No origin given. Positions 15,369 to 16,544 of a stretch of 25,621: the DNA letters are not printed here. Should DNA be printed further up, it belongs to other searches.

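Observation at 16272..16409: mreC appears to start at a non-canonical AUA codon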

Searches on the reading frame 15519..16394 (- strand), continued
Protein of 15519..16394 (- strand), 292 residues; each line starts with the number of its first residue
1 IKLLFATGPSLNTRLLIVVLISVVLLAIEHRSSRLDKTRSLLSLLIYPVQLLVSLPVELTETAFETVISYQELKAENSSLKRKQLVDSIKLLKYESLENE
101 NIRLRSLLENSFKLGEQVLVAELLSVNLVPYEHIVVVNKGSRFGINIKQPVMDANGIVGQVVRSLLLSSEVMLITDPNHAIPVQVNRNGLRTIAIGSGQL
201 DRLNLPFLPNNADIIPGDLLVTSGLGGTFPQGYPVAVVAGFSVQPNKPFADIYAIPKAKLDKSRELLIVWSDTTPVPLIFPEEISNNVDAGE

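Call 34: list_cluster_members(proteins=[P0121, P0123, P0125, P0129, P0160, P0182, P0236, P0181, P0167, P0201])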
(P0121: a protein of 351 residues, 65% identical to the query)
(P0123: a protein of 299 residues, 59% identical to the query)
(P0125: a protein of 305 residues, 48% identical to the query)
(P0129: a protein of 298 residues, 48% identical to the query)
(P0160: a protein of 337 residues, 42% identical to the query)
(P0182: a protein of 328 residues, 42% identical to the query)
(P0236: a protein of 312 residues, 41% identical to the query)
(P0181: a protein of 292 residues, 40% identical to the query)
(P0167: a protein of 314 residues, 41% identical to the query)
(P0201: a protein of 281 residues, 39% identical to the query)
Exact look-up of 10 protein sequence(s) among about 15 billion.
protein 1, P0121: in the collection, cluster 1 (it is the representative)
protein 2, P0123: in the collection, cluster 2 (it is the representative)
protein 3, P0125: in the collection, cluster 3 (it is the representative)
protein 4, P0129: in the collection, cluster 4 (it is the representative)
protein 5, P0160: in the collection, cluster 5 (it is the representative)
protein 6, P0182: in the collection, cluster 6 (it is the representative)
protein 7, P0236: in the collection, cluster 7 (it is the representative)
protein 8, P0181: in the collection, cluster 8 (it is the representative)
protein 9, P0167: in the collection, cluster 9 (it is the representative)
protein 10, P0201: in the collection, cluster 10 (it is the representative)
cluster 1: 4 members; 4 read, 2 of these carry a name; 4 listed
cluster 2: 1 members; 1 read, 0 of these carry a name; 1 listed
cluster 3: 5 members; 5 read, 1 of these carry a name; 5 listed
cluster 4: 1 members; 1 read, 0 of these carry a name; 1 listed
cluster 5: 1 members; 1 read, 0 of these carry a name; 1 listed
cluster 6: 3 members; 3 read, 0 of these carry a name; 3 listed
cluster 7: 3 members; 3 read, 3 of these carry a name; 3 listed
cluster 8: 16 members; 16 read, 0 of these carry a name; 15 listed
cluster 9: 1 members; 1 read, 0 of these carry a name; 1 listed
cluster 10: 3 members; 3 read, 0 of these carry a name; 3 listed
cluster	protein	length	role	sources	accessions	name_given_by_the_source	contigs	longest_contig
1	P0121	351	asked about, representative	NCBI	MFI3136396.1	MAG: rod shape-determining protein MreC [Methylococcaceae bacterium]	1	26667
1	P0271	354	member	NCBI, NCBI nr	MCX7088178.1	MAG: rod shape-determining protein MreC [Methylococcales bacterium] | rod shape-determining protein MreC [Methylococcales bacterium]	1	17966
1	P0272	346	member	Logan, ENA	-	-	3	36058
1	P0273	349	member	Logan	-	-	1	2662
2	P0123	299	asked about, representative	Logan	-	-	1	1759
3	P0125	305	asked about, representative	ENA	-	-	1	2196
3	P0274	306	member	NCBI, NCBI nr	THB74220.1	MAG: rod shape-determining protein MreC [Gammaproteobacteria bacterium]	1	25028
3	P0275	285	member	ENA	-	-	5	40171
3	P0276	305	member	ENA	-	-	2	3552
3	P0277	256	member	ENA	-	-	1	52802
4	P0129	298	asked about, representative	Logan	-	-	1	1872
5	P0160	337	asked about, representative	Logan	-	-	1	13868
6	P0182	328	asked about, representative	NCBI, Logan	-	-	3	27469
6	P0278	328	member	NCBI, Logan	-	-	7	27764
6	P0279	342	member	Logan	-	-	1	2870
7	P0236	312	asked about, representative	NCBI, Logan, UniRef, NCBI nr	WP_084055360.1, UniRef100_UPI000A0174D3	rod shape-determining protein MreC [Carnimonas nigrificans] | rod shape-determining protein MreC n=1 Tax=Carnimonas nigrificans TaxID=64323 ...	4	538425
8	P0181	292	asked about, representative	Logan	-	-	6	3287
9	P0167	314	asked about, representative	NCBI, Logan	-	-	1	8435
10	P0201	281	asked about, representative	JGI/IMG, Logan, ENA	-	-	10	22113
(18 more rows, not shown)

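Call 37: find_homologous_proteins(query=A1)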
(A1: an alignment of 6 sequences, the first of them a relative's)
Query A1 (6 sequences) (298 aa, profile of the alignment): 4397 proteins with E <= 0.001 among 8000 candidates; the best 120 are listed.
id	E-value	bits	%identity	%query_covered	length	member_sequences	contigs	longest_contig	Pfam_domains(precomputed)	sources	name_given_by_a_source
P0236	1.3e-136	473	39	90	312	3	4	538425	PF04085.21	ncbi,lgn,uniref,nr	ncbi:rod shape-determining protein MreC [Carnimonas nigrificans]|uniref:rod shape-determining protei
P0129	3.3e-135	468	100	100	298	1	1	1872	PF04085.21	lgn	-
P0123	2.2e-129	449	49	92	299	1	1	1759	PF04085.21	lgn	-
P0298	2.5e-129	449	49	92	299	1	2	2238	PF04085.21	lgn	-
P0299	1.1e-126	440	58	97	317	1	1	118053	PF04085.21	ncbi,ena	-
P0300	6.2e-126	438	71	97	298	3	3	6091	PF04085.21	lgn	-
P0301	1.8e-124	433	70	95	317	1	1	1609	PF04085.21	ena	-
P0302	3.0e-124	432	67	97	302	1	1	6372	PF04085.21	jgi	jgi:rod shape-determining protein MreC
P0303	3.5e-124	432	58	92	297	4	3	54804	PF04085.21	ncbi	ncbi:MAG: rod shape-determining protein MreC [Candidatus Sedimenticola sp. PURPLELP]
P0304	5.9e-124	431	39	90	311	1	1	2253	PF04085.21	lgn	-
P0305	7.3e-124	431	54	96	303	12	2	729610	PF04085.21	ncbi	ncbi:MAG: rod shape-determining protein MreC [Sedimenticola sp.]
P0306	7.7e-124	431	70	96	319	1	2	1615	PF04085.21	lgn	-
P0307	1.0e-123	431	71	99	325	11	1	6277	PF04085.21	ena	-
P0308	1.1e-123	430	71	96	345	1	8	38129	PF04085.21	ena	-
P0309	1.1e-123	430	71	96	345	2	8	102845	PF04085.21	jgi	-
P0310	2.0e-123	430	69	96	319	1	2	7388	PF04085.21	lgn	-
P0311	2.1e-123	429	70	98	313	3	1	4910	PF04085.21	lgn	-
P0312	5.9e-123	428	48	92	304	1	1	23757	PF04085.21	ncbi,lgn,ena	-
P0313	1.2e-122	427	70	100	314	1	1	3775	PF04085.21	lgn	-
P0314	2.3e-122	426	72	97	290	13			PF04085.21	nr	nr:rod shape-determining protein MreC [Marichromatium bheemlicum]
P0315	2.5e-122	426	73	94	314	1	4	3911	PF04085.21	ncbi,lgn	-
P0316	3.6e-122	425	78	93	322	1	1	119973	PF04085.21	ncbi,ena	-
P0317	4.3e-122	425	74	97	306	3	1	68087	PF04085.21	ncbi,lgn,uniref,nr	ncbi:rod shape-determining protein MreC [Thiocystis minor]|uniref:rod shape-determining protein MreC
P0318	4.4e-122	425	73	96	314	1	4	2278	PF04085.21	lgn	-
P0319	5.0e-122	425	68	94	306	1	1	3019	PF04085.21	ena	-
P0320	5.5e-122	425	51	91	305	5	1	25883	PF04085.21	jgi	jgi:rod shape-determining protein MreC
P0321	7.0e-122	425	71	98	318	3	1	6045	PF04085.21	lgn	-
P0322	9.5e-122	424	71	99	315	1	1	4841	PF04085.21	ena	-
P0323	1.1e-121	424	67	97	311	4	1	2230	PF04085.21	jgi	jgi:rod shape-determining protein MreC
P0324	1.1e-121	424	70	97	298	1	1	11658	PF04085.21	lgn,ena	-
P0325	1.4e-121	424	55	96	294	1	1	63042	PF04085.21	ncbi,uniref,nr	ncbi:rod shape-determining protein MreC [Solemya velesiana gill symbiont]|uniref:rod shape-determini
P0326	1.7e-121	423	72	96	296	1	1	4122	PF04085.21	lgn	-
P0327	2.1e-121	423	49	92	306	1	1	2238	PF04085.21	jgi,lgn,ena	-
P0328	2.2e-121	423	65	96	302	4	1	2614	PF04085.21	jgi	-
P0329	2.9e-121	422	52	92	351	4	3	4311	PF04085.21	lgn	-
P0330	3.2e-121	422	71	96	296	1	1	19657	PF04085.21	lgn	-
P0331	3.7e-121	422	71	96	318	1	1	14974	PF04085.21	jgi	jgi:rod shape-determining protein MreC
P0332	4.0e-121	422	53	98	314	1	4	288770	PF04085.21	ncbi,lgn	ncbi:MAG: hypothetical protein Kow006_05580 [Gammaproteobacteria bacterium]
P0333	5.4e-121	422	56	92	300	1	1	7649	PF04085.21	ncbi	ncbi:MAG: rod shape-determining protein MreC [Chromatiales bacterium]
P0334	5.5e-121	422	49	95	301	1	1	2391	PF04085.21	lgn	-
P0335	5.6e-121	422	57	91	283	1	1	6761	PF04085.21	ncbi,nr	ncbi:MAG TPA: rod shape-determining protein MreC [Thiotrichales bacterium]|nr:rod shape-determining 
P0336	7.0e-121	421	71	93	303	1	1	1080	PF04085.21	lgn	-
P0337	7.6e-121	421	53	97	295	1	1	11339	PF04085.21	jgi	-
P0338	9.6e-121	421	78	94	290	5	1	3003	PF04085.21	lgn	-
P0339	1.3e-120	420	63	94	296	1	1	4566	PF04085.21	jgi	jgi:rod shape-determining protein MreC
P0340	1.8e-120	420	58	94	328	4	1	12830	PF04085.21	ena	-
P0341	2.0e-120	420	55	91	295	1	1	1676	PF04085.21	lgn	-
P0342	2.4e-120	419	73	95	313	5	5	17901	PF04085.21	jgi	jgi:rod shape-determining protein MreC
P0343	2.5e-120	419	72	96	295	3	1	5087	PF04085.21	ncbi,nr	ncbi:MAG TPA: rod shape-determining protein MreC [Lamprocystis sp. (in: g-proteobacteria)]|nr:rod sh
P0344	3.0e-120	419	58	92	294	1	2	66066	PF04085.21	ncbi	ncbi:MAG: rod shape-determining protein MreC [Candidatus Sedimenticola sp. (ex Thyasira tokunagai)]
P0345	3.7e-120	419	56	97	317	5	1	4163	PF04085.21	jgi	jgi:rod shape-determining protein MreC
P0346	3.9e-120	419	75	93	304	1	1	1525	PF04085.21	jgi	-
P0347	4.5e-120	419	53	92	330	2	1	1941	PF04085.21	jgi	-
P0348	4.5e-120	419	72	98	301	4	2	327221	PF04085.21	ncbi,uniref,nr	ncbi:rod shape-determining protein MreC [Chromatium okenii]|uniref:rod shape-determining protein Mre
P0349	4.5e-120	419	55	91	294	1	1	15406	PF04085.21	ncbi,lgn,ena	-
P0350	5.3e-120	418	54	98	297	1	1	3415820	PF04085.21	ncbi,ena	-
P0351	7.5e-120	418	58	92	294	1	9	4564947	PF04085.21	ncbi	ncbi:MAG: rod shape-determining protein MreC [Candidatus Sedimenticola sp. (ex Thyasira tokunagai)]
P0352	8.4e-120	418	70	98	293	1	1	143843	PF04085.21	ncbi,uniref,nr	ncbi:rod shape-determining protein MreC [Allochromatium palmeri]|uniref:Cell shape-determining prote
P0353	8.6e-120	418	66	97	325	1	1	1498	PF04085.21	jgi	jgi:rod shape-determining protein MreC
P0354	9.6e-120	417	55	91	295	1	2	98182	PF04085.21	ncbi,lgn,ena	-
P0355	9.9e-120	417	75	94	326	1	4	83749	PF04085.21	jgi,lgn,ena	jgi:rod shape-determining protein MreC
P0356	9.9e-120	417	72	93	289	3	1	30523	PF04085.21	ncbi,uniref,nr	ncbi:rod shape-determining protein MreC [Thiocystis violacea]|uniref:rod shape-determining protein M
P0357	1.0e-119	417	60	93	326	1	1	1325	PF04085.21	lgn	-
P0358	1.1e-119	417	54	90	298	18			PF04085.21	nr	nr:rod shape-determining protein MreC [Thiohalobacter thiocyanaticus]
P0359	1.3e-119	417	58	92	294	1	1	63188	PF04085.21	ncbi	ncbi:MAG: rod shape-determining protein MreC [Sedimenticola sp.]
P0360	1.4e-119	417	59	95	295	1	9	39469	PF04085.21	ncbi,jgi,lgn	jgi:rod shape-determining protein MreC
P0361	1.4e-119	417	55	91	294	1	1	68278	PF04085.21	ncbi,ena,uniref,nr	ncbi:rod shape-determining protein MreC [Thiohalobacter sp.]|uniref:rod shape-determining protein Mr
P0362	1.6e-119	417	75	94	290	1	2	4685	PF04085.21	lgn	-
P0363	1.6e-119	417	72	98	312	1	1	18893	PF04085.21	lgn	-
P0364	2.2e-119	416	73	93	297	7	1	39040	PF04085.21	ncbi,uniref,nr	ncbi:rod shape-determining protein MreC [Chromatium okenii]|uniref:rod shape-determining protein Mre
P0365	2.3e-119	416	58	92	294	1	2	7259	PF04085.21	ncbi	ncbi:MAG: rod shape-determining protein MreC [Candidatus Sedimenticola sp. (ex Thyasira tokunagai)]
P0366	2.7e-119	416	51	91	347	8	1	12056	PF04085.21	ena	-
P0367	3.1e-119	416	58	92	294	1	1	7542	PF04085.21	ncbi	ncbi:MAG: rod shape-determining protein MreC [Candidatus Sedimenticola sp. (ex Thyasira tokunagai)]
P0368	3.1e-119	416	69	97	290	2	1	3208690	PF04085.21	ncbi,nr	ncbi:rod shape-determining protein MreC [Allochromatium tepidum]|nr:rod shape-determining protein Mr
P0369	3.4e-119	416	72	92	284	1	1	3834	PF04085.21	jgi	jgi:rod shape-determining protein MreC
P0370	3.4e-119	416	67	85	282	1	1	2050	PF04085.21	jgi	jgi:rod shape-determining protein MreC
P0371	4.8e-119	415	70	98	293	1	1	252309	PF04085.21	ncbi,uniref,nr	ncbi:rod shape-determining protein MreC [Allochromatium humboldtianum]|uniref:Cell shape-determining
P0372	5.0e-119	415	57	92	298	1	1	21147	PF04085.21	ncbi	ncbi:MAG: rod shape-determining protein MreC [Candidatus Thiodiazotropha sp.]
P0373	5.9e-119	415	55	99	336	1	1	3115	PF04085.21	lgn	-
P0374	7.0e-119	415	57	97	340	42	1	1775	PF04085.21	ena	-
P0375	7.5e-119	415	74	91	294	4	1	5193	PF04085.21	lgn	-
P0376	8.8e-119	414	59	92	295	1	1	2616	PF04085.21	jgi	-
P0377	9.2e-119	414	74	95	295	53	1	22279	PF04085.21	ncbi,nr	ncbi:MAG TPA: rod shape-determining protein MreC [Thiocapsa sp.]|nr:rod shape-determining protein Mr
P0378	9.4e-119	414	58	93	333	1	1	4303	PF04085.21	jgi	jgi:rod shape-determining protein MreC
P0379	9.4e-119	414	71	91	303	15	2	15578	PF04085.21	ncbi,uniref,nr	ncbi:rod shape-determining protein MreC [uncultured Lamprocystis sp.]|uniref:rod shape-determining p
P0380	1.1e-118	414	52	91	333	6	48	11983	PF04085.21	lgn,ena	-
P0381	1.1e-118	414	68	97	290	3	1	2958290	PF04085.21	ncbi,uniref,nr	ncbi:rod shape-determining protein MreC [Thermochromatium tepidum]|uniref:rod shape-determining prot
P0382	1.1e-118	414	76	93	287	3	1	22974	PF04085.21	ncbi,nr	ncbi:MAG: rod shape-determining protein MreC [Thiocapsa sp.]|nr:rod shape-determining protein MreC [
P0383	1.2e-118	414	59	92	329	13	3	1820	PF04085.21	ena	-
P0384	1.2e-118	414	52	91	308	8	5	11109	PF04085.21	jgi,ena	jgi:rod shape-determining protein MreC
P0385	1.2e-118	414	71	94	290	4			PF04085.21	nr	nr:rod shape-determining protein MreC [Thiocapsa imhoffii]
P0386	1.6e-118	413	51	91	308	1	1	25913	PF04085.21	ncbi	ncbi:MAG: rod shape-determining protein MreC [Pseudomonadota bacterium]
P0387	1.7e-118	413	60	92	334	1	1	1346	PF04085.21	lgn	-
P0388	1.7e-118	413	49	92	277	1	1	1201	PF04085.21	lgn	-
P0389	2.1e-118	413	50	97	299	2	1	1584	PF04085.21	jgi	-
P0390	2.2e-118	413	57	93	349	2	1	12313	PF04085.21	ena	-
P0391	2.4e-118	413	58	91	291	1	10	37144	PF04085.21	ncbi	ncbi:MAG: rod shape-determining protein MreC [Candidatus Sedimenticola sp. (ex Thyasira tokunagai)]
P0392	2.8e-118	413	49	99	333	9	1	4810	PF04085.21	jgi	-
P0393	2.9e-118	413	54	97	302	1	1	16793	PF04085.21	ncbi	ncbi:MAG: rod shape-determining protein MreC [Gammaproteobacteria bacterium]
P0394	2.9e-118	413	72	93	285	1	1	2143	PF04085.21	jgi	jgi:rod shape-determining protein MreC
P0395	3.0e-118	413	62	99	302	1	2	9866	PF04085.21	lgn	-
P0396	3.0e-118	413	49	99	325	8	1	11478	PF04085.21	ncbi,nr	ncbi:MAG: rod shape-determining protein MreC [Halobacteria archaeon]|nr:rod shape-determining protei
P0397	4.0e-118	412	58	91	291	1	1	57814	PF04085.21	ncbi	ncbi:MAG: rod shape-determining protein MreC [Candidatus Sedimenticola sp. (ex Thyasira tokunagai)]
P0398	4.2e-118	412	54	97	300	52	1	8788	PF04085.21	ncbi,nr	ncbi:MAG: rod shape-determining protein MreC [Candidatus Thiodiazotropha sp. (ex Ctena orbiculata)]|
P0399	4.4e-118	412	72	96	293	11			PF04085.21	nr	nr:rod shape-determining protein MreC [Allochromatium warmingii]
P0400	5.0e-118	412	58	94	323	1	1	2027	PF04085.21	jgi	jgi:rod shape-determining protein MreC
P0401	5.6e-118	412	51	95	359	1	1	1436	PF04085.21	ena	-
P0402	7.1e-118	411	51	98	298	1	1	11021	PF04085.21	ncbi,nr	ncbi:MAG TPA: rod shape-determining protein MreC [Gammaproteobacteria bacterium]|nr:rod shape-determ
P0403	7.3e-118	411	58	91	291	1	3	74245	PF04085.21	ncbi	ncbi:MAG: rod shape-determining protein MreC [Candidatus Sedimenticola sp. (ex Thyasira tokunagai)]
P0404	8.2e-118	411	65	89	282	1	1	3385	PF04085.21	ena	-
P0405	9.7e-118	411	60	93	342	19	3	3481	PF04085.21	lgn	-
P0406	1.0e-117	411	58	93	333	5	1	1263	PF04085.21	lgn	-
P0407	1.1e-117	411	58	93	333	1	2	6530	PF04085.21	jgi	-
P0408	1.1e-117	411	57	93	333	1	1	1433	PF04085.21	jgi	jgi:rod shape-determining protein MreC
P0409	1.1e-117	411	66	92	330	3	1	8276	PF04085.21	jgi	-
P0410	1.2e-117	411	57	93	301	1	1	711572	PF04085.21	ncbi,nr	ncbi:MAG: rod shape-determining protein MreC [Candidatus Thiodiazotropha sp. (ex Monitilora ramsayi)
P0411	1.2e-117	411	54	91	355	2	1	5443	PF04085.21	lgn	-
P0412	1.4e-117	410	57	93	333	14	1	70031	PF04085.21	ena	-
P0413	1.5e-117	410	57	93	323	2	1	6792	PF04085.21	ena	-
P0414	1.7e-117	410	52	91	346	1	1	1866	PF04085.21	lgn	-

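Call 39: find_encoding_contigs(protein=P0352, flank=600, max_places=1)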
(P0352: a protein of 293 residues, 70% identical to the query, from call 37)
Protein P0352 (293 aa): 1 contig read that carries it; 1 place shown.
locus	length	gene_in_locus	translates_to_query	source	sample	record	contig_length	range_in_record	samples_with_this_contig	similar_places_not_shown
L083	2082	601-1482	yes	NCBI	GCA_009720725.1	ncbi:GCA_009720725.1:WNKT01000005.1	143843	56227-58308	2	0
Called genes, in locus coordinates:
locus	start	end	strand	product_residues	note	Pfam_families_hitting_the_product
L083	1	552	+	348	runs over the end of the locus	PF06723:MreB_Mbl, PF00022:Actin (weak), PF11104:PilM_2 (faint), PF00012:HSP70, PF14450:FtsA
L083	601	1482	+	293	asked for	PF04085:MreC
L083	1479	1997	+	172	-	PF04093:MreD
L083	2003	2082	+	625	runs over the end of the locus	PF03717:PBP_dimer, PF00905:Transpeptidase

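Call 40: find_encoding_contigs(protein=P0351, flank=600, max_places=1)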
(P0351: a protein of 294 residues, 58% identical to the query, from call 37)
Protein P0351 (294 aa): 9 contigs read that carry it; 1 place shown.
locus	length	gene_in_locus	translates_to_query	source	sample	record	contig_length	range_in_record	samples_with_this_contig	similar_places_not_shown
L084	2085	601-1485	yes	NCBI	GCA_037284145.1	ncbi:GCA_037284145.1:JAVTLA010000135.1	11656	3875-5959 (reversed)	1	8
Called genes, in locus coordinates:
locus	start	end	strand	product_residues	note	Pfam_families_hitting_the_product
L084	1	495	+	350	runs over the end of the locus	PF00022:Actin (weak), PF06723:MreB_Mbl, PF00012:HSP70, PF11104:PilM_2 (faint), PF14450:FtsA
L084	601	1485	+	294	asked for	PF04085:MreC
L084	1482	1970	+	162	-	PF04093:MreD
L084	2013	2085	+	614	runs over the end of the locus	PF03717:PBP_dimer, PF00905:Transpeptidase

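Call 41: find_encoding_contigs(protein=P0410, flank=600, max_places=1)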
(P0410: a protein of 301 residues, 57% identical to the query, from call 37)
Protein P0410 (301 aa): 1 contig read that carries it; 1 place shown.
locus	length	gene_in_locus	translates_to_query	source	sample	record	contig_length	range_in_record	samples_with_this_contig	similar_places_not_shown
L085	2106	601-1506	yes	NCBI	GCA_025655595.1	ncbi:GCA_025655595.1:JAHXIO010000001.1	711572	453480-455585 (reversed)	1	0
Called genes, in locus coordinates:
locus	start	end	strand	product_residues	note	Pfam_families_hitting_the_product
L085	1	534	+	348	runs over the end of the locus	PF00022:Actin (weak), PF06723:MreB_Mbl, PF00012:HSP70, PF11104:PilM_2 (faint), PF14450:FtsA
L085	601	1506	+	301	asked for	PF04085:MreC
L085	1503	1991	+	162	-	PF04093:MreD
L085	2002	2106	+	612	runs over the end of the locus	PF03717:PBP_dimer, PF00905:Transpeptidase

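Call 42: find_encoding_contigs(protein=P0381, flank=600, max_places=1)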
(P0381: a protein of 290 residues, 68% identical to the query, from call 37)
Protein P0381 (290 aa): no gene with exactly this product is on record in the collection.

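Call 43: find_encoding_contigs(protein=P0236, flank=600, max_places=1)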
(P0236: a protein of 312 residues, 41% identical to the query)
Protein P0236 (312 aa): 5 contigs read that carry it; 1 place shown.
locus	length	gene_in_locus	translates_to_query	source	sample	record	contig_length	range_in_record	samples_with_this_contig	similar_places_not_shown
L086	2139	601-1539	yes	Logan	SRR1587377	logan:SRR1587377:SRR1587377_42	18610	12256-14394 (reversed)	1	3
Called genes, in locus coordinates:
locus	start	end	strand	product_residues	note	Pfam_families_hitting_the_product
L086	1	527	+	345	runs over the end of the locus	PF06723:MreB_Mbl, PF00022:Actin, PF11104:PilM_2 (faint), PF00012:HSP70, PF14450:FtsA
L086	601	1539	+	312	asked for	PF04085:MreC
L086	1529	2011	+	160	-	PF04093:MreD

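Call 55: find_encoding_contigs(protein=P0384, flank=600, max_places=1)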
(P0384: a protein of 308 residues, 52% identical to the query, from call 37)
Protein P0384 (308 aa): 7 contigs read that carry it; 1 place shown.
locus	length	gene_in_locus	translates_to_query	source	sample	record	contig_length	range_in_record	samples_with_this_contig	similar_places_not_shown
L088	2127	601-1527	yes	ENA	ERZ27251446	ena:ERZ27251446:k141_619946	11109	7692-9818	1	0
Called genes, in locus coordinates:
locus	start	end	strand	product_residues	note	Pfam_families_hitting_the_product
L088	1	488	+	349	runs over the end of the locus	PF06723:MreB_Mbl, PF00022:Actin (faint), PF00012:HSP70, PF11104:PilM_2 (faint), PF14450:FtsA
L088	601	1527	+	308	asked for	PF04085:MreC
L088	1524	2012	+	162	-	PF04093:MreD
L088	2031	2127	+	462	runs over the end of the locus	?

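Call 56: find_encoding_contigs(protein=P0375, flank=600, max_places=1)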
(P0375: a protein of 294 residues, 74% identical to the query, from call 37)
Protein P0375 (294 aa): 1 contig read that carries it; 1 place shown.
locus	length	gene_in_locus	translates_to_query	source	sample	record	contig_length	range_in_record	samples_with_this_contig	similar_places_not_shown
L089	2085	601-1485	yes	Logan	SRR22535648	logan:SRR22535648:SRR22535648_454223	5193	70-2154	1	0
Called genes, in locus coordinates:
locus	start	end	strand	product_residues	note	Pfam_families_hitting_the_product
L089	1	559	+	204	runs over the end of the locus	PF00012:HSP70 (weak), PF06723:MreB_Mbl, PF11104:PilM_2 (faint), PF14450:FtsA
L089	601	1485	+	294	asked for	PF04085:MreC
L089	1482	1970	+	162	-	PF04093:MreD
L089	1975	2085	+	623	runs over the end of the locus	PF03717:PBP_dimer, PF00905:Transpeptidase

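Call 61: find_related_loci(query=A1, collection=metagenome_contigs, flank=600)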
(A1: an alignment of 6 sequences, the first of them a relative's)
Query A1 (298 aa) in metagenome_contigs; peptide patterns used: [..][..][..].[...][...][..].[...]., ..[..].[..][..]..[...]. (x = any residue, [..] = any of these).
597 stretches matched a pattern (row limit reached: there are more); 584 encode a relative of the query (tblastn E <= 1e-3); the best 80 are kept; 80 distinct loci.
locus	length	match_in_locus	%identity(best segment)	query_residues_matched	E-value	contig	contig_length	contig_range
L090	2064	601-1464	75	6-293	3e-151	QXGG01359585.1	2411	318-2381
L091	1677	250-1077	61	6-281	9e-114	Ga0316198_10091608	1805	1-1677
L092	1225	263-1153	57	6-298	5e-112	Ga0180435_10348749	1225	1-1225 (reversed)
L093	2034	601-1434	58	2-279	2e-103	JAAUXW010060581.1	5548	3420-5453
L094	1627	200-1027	56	4-279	3e-103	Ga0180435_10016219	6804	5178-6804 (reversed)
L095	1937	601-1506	58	3-297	1e-102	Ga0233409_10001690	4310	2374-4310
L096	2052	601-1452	56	4-291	1e-99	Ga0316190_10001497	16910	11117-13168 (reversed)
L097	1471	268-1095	59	4-279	8e-106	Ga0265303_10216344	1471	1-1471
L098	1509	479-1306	58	4-279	1e-105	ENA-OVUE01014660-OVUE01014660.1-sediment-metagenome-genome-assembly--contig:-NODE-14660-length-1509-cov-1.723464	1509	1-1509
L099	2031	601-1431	57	5-281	7e-98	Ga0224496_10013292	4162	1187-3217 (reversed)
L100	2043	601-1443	54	6-286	3e-95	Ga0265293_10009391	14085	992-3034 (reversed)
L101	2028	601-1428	57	6-281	6e-96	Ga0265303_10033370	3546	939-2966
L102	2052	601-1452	52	6-294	1e-94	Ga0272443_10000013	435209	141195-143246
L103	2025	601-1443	53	2-282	2e-95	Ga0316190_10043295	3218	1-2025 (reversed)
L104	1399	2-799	54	14-279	8e-99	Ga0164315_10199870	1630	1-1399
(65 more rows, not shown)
